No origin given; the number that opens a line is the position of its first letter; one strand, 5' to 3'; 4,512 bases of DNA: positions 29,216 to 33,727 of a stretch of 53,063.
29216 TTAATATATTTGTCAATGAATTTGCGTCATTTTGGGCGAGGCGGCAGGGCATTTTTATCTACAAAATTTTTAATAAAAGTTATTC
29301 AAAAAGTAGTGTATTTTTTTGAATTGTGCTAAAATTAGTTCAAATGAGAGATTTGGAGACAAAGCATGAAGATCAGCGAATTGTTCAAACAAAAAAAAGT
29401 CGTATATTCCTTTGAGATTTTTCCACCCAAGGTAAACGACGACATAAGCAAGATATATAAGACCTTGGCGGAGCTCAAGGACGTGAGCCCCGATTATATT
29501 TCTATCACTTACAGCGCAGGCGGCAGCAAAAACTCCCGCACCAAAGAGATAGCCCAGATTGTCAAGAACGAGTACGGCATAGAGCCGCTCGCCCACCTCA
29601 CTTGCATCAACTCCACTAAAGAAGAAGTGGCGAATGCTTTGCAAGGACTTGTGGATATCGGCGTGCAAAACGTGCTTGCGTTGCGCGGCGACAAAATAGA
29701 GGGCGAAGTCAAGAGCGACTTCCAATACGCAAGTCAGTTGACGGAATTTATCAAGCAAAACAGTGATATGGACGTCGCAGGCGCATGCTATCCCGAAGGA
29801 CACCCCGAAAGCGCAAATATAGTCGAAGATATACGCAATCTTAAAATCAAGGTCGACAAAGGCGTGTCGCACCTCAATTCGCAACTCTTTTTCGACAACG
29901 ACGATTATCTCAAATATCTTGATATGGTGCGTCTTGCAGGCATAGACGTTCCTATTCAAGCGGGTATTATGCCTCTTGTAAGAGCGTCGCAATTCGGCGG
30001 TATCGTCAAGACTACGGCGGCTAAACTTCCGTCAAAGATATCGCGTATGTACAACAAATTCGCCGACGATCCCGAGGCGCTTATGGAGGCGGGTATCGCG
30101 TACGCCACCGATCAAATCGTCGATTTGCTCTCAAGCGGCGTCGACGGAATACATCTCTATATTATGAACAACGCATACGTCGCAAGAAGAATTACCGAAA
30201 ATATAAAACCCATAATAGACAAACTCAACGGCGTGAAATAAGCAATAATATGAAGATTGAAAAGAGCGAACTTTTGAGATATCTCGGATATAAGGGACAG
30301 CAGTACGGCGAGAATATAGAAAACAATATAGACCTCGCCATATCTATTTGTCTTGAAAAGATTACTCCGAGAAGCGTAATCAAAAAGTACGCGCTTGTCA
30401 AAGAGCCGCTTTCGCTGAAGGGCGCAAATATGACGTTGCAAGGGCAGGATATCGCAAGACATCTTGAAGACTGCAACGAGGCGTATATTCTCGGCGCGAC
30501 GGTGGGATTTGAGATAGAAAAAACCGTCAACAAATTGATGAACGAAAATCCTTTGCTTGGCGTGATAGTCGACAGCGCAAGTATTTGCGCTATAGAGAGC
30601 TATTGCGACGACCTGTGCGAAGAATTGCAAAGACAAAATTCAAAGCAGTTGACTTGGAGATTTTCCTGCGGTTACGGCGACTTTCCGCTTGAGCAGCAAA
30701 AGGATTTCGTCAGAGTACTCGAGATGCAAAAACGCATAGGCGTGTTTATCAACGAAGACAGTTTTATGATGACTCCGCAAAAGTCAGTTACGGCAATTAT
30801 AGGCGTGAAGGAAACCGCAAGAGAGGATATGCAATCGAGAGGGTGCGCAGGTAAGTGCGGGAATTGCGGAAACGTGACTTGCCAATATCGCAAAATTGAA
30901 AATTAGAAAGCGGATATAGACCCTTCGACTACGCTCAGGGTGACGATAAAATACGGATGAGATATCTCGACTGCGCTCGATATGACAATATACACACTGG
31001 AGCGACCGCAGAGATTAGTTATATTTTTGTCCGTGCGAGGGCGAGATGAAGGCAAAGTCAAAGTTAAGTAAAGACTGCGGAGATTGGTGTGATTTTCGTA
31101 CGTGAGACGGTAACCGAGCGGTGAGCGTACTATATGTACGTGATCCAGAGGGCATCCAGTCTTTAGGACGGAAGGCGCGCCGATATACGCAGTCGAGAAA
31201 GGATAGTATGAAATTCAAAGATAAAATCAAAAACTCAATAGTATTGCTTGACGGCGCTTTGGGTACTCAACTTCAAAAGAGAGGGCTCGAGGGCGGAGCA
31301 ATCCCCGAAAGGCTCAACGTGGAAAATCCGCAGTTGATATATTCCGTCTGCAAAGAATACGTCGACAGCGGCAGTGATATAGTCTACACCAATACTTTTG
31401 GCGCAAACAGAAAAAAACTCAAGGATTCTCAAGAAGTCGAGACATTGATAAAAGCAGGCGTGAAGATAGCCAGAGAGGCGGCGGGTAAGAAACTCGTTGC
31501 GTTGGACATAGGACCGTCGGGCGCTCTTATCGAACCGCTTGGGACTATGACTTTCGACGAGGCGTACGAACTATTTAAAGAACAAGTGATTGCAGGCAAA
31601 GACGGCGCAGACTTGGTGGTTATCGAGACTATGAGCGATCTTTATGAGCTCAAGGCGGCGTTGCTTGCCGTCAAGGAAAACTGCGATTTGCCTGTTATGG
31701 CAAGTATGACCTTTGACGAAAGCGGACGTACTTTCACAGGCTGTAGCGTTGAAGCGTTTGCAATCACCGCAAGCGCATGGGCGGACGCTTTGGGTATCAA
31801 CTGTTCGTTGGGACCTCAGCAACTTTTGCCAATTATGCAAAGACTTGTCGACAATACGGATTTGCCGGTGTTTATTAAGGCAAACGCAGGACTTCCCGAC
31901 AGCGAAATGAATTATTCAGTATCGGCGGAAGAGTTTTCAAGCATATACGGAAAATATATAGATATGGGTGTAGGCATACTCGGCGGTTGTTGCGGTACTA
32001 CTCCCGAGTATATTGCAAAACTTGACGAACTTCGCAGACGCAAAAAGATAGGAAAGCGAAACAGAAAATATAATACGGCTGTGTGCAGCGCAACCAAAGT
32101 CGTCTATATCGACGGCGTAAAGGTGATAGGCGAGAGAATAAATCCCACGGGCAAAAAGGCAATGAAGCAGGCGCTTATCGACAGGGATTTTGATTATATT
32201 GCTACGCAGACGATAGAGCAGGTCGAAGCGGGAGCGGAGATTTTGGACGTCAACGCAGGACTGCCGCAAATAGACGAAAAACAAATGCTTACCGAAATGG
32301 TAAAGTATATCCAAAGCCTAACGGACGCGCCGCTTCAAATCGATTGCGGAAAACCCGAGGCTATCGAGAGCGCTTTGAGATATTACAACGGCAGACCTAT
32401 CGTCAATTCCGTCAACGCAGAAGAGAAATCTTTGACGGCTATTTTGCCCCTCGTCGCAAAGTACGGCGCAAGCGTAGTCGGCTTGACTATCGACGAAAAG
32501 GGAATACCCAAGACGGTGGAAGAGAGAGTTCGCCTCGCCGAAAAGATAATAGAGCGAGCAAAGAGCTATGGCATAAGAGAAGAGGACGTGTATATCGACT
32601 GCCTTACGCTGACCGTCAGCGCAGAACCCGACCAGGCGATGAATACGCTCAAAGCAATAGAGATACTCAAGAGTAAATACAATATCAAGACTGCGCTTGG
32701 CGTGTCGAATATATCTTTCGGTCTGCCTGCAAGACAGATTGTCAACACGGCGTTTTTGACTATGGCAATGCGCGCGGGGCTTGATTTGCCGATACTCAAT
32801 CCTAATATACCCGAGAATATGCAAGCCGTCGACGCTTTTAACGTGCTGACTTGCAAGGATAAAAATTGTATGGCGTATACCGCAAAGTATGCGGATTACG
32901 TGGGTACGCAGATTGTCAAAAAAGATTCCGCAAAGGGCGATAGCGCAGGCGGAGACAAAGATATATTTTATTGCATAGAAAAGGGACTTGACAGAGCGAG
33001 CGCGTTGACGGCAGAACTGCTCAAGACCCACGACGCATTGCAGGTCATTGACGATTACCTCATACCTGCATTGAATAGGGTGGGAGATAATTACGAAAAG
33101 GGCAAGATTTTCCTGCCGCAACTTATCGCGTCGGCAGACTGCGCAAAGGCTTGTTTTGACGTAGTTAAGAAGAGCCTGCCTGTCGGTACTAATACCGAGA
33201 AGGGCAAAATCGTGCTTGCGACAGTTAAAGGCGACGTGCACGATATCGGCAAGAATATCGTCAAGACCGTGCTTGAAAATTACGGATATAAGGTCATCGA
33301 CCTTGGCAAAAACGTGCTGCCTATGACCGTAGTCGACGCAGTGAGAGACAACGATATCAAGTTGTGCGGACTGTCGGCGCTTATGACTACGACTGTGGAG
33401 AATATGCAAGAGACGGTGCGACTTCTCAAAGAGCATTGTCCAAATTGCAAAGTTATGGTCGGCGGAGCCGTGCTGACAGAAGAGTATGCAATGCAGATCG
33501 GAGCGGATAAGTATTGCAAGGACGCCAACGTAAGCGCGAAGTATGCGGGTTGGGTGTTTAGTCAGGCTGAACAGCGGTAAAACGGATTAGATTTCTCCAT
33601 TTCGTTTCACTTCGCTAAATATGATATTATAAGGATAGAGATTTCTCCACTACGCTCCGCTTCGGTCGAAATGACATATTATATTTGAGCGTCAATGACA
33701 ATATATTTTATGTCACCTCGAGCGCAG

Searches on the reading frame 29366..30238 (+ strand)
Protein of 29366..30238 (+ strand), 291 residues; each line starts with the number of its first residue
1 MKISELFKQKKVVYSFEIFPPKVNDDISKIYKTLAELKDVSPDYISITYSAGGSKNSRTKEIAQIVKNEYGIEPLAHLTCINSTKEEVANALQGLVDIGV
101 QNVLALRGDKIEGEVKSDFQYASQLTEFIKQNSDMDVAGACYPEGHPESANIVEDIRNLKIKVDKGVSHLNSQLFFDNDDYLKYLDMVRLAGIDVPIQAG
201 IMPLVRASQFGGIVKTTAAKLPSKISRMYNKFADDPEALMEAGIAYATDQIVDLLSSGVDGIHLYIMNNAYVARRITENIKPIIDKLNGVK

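Call 27: search_protein_families(library=pfam, proteins=[window:29366-30238:+], max_evalue=0.001)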
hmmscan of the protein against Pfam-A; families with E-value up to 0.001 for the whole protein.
window:29366-30238:+ (291 aa): 1 family
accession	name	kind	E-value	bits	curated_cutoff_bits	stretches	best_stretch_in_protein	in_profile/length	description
PF02219.23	MTHFR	-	1.4e-77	261.3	24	1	3-280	2-286/287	Methylenetetrahydrofolate reductase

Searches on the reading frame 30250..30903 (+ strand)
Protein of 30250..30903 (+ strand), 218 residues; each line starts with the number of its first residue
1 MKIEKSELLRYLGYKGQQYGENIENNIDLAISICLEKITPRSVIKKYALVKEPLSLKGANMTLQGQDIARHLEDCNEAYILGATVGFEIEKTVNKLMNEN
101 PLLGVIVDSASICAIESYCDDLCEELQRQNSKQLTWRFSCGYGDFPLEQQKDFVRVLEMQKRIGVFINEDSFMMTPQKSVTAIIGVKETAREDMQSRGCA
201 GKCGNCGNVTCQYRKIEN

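Call 28: search_protein_families(library=pfam, proteins=[window:30250-30903:+], max_evalue=0.001)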
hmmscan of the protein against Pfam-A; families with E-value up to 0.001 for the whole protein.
window:30250-30903:+ (218 aa): 1 family
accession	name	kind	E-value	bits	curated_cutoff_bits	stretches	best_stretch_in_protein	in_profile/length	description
PF02965.22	Met_synt_B12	-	0.00011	22.1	25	1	135-191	197-253/273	Vitamin B12 dependent methionine synthase, activation domain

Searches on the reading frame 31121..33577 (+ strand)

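Call 28: search_protein_families(library=pfam, proteins=[window:31121-33577:+], max_evalue=0.001)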
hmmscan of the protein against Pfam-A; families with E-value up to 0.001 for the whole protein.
window:31121-33577:+ (819 aa): 4 families
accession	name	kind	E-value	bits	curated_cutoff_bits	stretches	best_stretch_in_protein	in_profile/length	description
PF02574.22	S-methyl_trans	-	4.7e-69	233.8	22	1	41-303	1-281/283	Homocysteine S-methyltransferase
PF00809.28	Pterin_bind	-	3.5e-31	109.1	25.5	1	337-558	1-242/244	Pterin binding enzyme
PF02310.24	B12-binding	-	2.3e-26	92.5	32.1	1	695-796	1-106/121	B12 binding domain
PF02607.22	B12-binding_2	-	6e-16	58.8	23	1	624-683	15-74/74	B12 binding domain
